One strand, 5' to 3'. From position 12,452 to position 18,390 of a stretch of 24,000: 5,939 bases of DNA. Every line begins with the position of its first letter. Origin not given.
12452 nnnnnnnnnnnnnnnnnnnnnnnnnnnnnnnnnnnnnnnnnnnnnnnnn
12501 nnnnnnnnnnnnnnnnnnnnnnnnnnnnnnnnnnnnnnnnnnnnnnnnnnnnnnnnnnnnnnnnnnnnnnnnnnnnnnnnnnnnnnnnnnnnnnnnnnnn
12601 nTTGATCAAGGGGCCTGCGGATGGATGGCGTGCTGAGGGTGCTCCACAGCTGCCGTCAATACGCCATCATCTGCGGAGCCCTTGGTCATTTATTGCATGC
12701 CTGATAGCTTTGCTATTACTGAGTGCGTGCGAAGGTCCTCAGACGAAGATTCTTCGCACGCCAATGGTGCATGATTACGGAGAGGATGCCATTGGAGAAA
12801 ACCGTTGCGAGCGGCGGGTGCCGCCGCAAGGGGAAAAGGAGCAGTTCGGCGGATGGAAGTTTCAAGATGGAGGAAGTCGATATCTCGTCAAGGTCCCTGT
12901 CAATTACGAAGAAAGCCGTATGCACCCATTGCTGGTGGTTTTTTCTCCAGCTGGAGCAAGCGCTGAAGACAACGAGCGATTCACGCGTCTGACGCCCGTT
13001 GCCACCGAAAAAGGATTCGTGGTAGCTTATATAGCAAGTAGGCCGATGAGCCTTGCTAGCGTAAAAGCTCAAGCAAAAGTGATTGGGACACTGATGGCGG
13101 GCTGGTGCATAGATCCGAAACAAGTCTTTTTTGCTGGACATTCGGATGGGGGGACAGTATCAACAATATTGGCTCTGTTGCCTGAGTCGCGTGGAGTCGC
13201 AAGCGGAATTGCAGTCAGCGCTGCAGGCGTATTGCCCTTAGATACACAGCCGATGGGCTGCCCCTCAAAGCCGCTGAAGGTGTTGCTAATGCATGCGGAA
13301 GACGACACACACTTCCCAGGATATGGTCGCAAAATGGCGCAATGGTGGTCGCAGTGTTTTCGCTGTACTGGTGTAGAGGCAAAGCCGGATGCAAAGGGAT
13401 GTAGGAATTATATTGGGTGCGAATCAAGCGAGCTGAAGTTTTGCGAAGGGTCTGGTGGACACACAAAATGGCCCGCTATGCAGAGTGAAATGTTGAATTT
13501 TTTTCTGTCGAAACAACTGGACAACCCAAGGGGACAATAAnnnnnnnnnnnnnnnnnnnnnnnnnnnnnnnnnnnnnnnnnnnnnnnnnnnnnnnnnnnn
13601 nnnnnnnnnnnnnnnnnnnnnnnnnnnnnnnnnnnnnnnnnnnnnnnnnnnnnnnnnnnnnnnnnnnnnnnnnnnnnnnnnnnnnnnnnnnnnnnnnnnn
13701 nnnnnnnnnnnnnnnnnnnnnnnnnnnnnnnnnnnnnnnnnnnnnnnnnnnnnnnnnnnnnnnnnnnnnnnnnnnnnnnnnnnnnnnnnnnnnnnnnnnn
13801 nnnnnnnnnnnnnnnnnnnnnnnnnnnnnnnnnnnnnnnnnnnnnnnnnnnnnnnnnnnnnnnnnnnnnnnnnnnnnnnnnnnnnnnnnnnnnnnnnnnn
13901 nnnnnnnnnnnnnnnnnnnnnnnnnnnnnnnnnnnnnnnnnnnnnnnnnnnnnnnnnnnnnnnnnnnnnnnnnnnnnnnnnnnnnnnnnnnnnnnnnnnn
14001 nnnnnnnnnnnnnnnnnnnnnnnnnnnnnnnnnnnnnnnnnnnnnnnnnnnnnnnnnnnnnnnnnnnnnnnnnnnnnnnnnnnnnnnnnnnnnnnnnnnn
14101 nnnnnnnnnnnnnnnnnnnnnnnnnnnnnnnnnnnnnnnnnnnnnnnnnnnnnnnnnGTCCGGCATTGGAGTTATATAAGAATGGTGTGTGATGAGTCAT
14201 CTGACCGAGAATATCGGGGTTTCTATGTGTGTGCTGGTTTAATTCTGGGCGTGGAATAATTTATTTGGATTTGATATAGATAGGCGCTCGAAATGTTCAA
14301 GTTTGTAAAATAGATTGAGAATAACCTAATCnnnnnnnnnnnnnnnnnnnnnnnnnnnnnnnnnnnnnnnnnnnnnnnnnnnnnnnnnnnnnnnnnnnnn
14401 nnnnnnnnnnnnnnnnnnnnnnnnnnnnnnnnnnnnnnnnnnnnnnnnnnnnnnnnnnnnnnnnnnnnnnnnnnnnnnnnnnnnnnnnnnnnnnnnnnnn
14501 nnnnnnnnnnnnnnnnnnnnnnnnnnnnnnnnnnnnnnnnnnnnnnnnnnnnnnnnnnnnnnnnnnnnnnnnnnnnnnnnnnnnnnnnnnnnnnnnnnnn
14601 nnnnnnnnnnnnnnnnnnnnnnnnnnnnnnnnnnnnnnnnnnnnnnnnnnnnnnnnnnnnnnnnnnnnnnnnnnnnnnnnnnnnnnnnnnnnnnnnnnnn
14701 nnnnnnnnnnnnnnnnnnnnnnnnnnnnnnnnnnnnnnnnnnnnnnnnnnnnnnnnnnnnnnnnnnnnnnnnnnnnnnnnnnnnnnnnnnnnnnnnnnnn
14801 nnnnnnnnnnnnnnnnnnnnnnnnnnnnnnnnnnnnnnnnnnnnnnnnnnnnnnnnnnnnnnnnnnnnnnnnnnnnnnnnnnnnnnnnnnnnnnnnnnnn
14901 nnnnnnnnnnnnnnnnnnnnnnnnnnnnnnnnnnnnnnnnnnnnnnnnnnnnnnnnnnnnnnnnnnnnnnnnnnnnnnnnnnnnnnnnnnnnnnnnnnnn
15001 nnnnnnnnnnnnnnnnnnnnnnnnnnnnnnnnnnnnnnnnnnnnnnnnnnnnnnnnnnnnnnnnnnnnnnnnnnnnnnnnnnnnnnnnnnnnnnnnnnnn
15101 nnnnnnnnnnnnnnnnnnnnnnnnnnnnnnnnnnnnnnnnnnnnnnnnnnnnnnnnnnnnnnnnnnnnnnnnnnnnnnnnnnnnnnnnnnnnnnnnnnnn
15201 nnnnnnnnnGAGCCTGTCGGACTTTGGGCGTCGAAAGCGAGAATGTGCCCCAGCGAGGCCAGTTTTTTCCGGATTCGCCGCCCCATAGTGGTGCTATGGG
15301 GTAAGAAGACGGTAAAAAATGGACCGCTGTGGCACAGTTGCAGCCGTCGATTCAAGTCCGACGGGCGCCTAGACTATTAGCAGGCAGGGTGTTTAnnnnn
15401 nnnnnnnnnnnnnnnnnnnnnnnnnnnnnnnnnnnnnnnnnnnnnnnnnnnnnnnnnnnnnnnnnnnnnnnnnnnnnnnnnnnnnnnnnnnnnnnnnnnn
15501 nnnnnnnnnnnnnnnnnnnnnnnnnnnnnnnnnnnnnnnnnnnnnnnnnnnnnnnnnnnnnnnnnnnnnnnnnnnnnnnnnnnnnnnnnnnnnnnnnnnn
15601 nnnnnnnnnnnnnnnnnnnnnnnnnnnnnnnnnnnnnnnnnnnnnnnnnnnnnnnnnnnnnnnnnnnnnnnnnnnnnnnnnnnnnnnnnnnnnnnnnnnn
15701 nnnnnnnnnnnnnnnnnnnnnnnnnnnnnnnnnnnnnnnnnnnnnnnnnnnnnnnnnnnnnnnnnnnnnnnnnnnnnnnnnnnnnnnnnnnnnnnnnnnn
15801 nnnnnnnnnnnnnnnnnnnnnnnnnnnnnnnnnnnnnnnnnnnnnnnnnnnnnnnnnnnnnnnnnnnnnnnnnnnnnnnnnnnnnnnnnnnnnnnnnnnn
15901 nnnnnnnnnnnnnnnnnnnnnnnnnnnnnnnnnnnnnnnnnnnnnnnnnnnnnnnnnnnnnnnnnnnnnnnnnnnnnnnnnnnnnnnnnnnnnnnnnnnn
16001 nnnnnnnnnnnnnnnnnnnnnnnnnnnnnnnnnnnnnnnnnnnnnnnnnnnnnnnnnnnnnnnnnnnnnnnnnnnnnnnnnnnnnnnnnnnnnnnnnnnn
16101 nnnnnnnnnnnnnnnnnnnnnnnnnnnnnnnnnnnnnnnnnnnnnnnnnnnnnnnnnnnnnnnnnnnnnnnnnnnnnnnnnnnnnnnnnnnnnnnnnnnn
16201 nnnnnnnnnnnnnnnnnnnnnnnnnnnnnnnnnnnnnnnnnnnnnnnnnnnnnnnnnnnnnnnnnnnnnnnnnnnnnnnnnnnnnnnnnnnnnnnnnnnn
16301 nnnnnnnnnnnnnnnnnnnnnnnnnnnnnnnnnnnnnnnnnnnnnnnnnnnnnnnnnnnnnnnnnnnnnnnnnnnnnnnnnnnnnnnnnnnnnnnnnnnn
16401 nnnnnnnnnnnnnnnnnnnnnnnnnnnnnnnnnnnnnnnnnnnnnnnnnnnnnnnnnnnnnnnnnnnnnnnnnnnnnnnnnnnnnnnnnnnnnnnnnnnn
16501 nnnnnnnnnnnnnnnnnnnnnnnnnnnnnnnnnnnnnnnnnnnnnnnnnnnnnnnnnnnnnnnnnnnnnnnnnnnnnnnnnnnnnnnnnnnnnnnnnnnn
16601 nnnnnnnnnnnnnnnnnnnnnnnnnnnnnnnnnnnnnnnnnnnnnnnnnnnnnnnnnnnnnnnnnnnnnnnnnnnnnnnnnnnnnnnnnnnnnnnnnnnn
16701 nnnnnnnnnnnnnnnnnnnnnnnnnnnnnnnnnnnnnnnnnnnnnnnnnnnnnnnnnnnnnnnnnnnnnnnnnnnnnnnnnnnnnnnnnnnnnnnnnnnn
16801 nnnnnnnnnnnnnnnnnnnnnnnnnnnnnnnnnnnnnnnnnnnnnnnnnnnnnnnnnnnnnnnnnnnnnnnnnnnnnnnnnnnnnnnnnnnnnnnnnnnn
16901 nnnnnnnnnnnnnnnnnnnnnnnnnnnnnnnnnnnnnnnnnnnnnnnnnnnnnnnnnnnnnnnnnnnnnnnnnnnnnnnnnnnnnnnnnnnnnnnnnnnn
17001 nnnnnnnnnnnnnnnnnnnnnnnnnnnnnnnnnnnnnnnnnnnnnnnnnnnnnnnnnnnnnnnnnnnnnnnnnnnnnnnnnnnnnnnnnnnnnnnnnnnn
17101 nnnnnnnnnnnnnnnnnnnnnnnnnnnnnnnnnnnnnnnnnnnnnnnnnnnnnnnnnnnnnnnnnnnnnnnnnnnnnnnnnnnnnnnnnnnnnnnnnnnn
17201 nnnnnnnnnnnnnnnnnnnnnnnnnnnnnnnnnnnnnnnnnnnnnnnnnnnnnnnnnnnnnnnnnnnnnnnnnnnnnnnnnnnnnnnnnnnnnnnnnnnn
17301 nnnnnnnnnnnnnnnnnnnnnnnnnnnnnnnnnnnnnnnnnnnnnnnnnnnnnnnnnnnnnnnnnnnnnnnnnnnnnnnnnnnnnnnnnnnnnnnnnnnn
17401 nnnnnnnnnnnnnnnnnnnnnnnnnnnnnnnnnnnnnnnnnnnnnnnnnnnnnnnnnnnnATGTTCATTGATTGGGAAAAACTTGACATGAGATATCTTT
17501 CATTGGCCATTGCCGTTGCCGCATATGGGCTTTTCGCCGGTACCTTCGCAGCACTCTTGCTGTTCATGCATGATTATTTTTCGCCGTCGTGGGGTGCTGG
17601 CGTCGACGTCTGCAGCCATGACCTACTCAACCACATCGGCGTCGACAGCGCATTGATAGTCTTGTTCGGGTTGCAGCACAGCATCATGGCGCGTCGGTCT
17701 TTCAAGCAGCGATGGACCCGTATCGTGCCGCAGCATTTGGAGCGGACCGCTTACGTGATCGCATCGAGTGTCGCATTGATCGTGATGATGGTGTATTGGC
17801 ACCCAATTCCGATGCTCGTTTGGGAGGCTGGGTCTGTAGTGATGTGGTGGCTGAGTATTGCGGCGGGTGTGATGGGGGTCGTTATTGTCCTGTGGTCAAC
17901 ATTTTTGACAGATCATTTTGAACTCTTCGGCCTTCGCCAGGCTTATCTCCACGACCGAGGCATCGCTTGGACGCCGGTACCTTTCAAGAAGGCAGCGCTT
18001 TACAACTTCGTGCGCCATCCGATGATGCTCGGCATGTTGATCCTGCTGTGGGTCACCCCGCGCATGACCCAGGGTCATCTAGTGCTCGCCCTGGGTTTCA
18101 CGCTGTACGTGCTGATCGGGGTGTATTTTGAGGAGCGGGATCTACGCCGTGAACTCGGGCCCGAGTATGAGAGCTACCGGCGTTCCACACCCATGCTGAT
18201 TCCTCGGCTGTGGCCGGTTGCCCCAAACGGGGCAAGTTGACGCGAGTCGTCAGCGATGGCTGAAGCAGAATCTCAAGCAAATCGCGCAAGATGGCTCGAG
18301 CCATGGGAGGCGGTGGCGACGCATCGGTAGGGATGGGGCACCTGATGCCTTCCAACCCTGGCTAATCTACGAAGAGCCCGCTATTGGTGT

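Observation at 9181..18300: AmoCAB/PmoCAB-family copper monooxygenase carried on a lower-GC island in a high-GC Comamonadaceae-like genome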

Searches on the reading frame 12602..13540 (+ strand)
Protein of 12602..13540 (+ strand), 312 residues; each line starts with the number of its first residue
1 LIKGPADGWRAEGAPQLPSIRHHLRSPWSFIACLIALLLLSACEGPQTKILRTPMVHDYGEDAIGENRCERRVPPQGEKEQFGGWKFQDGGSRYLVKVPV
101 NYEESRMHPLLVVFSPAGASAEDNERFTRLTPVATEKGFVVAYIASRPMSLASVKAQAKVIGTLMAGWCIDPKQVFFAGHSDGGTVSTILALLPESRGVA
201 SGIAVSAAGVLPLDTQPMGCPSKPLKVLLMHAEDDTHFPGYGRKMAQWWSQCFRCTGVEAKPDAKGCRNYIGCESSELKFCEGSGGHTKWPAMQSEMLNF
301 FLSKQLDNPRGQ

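Call 4: search_protein_families(library=pfam, proteins=[window:12602-13540:+], max_evalue=0.01)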
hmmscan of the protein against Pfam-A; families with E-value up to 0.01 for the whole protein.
window:12602-13540:+ (312 aa): 1 family
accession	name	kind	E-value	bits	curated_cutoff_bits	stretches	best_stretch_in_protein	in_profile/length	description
PF02230.22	Abhydrolase_2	-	0.0085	16.4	23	0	165-246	98-178/217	Phospholipase/Carboxylesterase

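Call 5: search_protein_families(library=ncbifam, proteins=[window:12602-13540:+], max_evalue=0.01)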
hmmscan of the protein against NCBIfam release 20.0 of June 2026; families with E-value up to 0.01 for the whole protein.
window:12602-13540:+ (312 aa): 1 family
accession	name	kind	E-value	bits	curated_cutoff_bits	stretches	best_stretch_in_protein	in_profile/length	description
NF050058.1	e_dPHAscl_type1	hypoth_equivalog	4.5e-12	46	150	2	158-305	89-265/276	extracellular catalytic domain type 1 short-chain-length polyhydroxyalkanoate depolymerase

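Call 59: search_solved_structures(query=window:12602-13540:+, max_evalue=1, show_alignments=1)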
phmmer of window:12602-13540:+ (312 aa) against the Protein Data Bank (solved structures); distinct sequences matched with E-value up to 1: 4.
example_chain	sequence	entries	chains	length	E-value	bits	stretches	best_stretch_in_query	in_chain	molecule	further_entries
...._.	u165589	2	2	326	0.00057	22.7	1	63-212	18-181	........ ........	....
3wyd_A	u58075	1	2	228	0.0012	21.7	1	93-236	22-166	LC-Est1C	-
8daj_A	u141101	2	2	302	0.0025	20.6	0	158-209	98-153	Esterase, PHB depolymerase family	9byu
3wla_A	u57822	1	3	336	0.14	14.9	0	156-207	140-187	Oxidized polyvinyl alcohol hydrolase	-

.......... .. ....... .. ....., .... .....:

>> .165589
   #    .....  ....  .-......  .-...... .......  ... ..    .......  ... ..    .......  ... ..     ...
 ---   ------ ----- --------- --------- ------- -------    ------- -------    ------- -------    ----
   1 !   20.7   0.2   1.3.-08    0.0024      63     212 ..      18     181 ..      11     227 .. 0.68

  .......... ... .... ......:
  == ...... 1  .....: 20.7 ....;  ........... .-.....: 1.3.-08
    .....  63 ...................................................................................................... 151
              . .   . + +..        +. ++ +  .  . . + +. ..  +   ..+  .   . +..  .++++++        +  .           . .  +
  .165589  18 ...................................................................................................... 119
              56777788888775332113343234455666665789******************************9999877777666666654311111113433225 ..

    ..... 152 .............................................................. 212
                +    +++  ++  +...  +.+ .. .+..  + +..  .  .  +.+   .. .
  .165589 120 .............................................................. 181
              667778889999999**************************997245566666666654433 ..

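Call 85: search_solved_structures(query=A4, max_evalue=0.01, show_alignments=1)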
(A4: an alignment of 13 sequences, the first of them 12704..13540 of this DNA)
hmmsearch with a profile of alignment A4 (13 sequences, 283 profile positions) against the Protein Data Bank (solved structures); distinct sequences matched with E-value up to 0.01: 9.
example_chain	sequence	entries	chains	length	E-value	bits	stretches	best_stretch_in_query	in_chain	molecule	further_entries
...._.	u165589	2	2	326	1.3e-13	54.3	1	57-198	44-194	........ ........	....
3wyd_A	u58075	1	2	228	2.6e-13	53.2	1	60-210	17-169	LC-Est1C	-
8daj_A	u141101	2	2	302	1.5e-11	47.5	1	125-164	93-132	Esterase, PHB depolymerase family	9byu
8jh8_A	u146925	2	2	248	1.2e-10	44.5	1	61-231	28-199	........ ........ | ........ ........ with ferulic acid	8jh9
3doh_A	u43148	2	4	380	2.4e-05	27.1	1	128-210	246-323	esterase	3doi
1auo_A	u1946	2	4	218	0.00071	22.3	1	116-215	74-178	CARBOXYLESTERASE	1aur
3cn7_A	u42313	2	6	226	0.0014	21.3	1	120-216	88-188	Carboxylesterase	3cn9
6k34_B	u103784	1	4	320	0.0026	20.4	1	58-168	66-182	Lipase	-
6nkf_A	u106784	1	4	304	0.0065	19.1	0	79-166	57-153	Lip_vut4, C3L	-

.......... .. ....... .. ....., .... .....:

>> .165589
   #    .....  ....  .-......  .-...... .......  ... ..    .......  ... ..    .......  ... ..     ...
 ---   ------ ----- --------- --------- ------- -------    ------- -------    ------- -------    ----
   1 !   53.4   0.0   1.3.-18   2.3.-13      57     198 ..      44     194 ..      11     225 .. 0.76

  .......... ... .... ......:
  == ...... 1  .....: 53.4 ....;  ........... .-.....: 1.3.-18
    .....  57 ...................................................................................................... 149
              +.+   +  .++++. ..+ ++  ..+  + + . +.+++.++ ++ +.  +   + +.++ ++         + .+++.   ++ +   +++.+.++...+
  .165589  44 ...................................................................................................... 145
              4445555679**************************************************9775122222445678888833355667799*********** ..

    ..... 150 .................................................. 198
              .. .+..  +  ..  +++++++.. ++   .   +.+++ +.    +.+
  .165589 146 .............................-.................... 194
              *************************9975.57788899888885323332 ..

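Call 86: search_protein_families(library=pfam, alignment_id=A4, max_evalue=0.1)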
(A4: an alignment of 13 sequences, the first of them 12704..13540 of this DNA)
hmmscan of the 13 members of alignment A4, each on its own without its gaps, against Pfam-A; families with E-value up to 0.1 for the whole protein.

A. member 1, window:12704-13540:+ (278 aa): 3 families
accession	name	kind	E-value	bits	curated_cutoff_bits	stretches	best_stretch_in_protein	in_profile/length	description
PF02230.22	Abhydrolase_2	-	0.0068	16.7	23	1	131-212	98-178/217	Phospholipase/Carboxylesterase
PF12697.13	Abhydrolase_6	-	0.018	16.1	26.3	1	118-187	49-108/217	Alpha/beta hydrolase family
PF07859.19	Abhydrolase_3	-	0.023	14.9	25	1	135-166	67-98/210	alpha/beta hydrolase fold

B. families by the number of members that match (of 13 scanned): 14 families
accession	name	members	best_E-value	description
PF00326.27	Peptidase_S9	9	4.6e-06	Prolyl oligopeptidase family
PF05448.18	AXE1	6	1.1e-05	Acetyl xylan esterase (AXE1)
PF02230.22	Abhydrolase_2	6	0.00013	Phospholipase/Carboxylesterase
PF07859.19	Abhydrolase_3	6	0.0024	alpha/beta hydrolase fold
PF00561.26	Abhydrolase_1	5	0.0038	alpha/beta hydrolase fold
PF12146.15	Hydrolase_4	4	0.00028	Serine aminopeptidase, S33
PF20434.5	BD-FAE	3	0.011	BD-FAE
PF00756.26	Esterase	2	0.0088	Putative esterase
PF07224.18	Chlorophyllase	2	0.042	Chlorophyllase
PF12695.13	Abhydrolase_5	1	0.0091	Alpha/beta hydrolase family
PF12697.13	Abhydrolase_6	1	0.018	Alpha/beta hydrolase family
PF07819.20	PGAP1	1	0.023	PGAP1-like alpha/beta domain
PF14057.11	GGGtGRT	1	0.033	GGGtGRT protein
PF01764.32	Lipase_3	1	0.07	Lipase (class 3)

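Call 94: search_protein_representatives(protein=window:12704-13540:+)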
Query: 278 residues. Proteins with E-value up to 0.001 (for the whole library): 883; up to 1e-10: 167; up to 1e-30: 85. The best 150 are listed.
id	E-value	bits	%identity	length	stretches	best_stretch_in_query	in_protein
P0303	5.8e-100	351.0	98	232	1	115-269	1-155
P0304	3.4e-79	282.9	50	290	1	2-269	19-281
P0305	5.6e-60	219.9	47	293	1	54-274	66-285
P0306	9.0e-60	219.2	48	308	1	56-270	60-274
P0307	5.5e-56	206.8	45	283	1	56-269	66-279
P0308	6.5e-55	203.2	38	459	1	4-271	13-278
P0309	3.4e-54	200.9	41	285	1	57-269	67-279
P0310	4.0e-54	200.6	40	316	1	5-268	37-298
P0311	2.0e-51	191.8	44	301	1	59-268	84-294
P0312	3.2e-51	191.1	43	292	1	55-269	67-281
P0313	1.2e-50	189.3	45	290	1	60-262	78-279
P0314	1.2e-50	189.2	43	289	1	55-270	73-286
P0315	1.1e-49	186.0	42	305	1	48-276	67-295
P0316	1.5e-49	185.6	38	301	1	19-273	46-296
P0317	1.7e-49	185.4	41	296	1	41-269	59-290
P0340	1.5e-41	159.4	37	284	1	47-271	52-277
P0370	3.3e-35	138.6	35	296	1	55-268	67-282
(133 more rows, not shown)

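Call 95: find_encoding_contigs(protein=P0340, flank=8000, max_places=3)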
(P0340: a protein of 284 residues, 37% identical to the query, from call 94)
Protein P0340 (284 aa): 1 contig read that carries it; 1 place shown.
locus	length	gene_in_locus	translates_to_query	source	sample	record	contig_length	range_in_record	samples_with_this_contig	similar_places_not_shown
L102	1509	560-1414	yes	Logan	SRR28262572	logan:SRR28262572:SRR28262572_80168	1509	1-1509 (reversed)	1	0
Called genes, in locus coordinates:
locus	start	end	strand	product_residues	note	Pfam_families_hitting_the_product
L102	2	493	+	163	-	?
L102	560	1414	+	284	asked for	-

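Call 96: find_encoding_contigs(protein=P0370, flank=8000, max_places=3)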
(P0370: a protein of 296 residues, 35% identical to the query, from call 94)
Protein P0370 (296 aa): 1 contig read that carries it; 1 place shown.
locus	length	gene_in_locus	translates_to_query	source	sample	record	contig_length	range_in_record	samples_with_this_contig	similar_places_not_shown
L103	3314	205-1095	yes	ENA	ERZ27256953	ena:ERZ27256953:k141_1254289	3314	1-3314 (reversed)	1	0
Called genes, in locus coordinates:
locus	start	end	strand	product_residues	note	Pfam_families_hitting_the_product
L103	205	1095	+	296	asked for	-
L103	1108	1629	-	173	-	-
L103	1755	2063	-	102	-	-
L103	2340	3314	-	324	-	?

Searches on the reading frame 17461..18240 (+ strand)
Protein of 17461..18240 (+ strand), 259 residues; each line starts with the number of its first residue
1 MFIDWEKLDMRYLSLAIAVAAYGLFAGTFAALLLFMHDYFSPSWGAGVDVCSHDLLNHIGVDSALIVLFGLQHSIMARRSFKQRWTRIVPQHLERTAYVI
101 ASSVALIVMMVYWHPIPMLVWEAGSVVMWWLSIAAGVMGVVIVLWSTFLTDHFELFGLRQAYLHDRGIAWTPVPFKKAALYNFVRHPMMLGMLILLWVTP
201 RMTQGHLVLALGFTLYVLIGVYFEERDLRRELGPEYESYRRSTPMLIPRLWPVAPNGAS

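Call 4: search_protein_families(library=pfam, proteins=[window:17461-18240:+], max_evalue=0.01)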
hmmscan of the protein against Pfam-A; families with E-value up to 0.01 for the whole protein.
window:17461-18240:+ (259 aa): 1 family
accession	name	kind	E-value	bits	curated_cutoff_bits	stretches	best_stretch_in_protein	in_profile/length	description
PF07298.16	NnrU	-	5.7e-08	33.1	24.7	1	64-233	4-146/188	NnrU protein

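Call 5: search_protein_families(library=ncbifam, proteins=[window:17461-18240:+], max_evalue=0.01)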
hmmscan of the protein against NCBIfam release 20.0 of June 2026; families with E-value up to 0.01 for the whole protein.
window:17461-18240:+ (259 aa): 2 families
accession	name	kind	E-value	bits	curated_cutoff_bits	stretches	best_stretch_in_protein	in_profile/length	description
NF045656.1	MeththiolMtaseMddA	equivalog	1.4e-68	230.7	270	1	11-248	3-238/238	methanethiol S-methyltransferase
TIGR04571.1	LmtA_Leptospira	exception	1e-05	25.4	325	1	177-250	90-166/252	lipid A Kdo2 1-phosphate O-methyltransferase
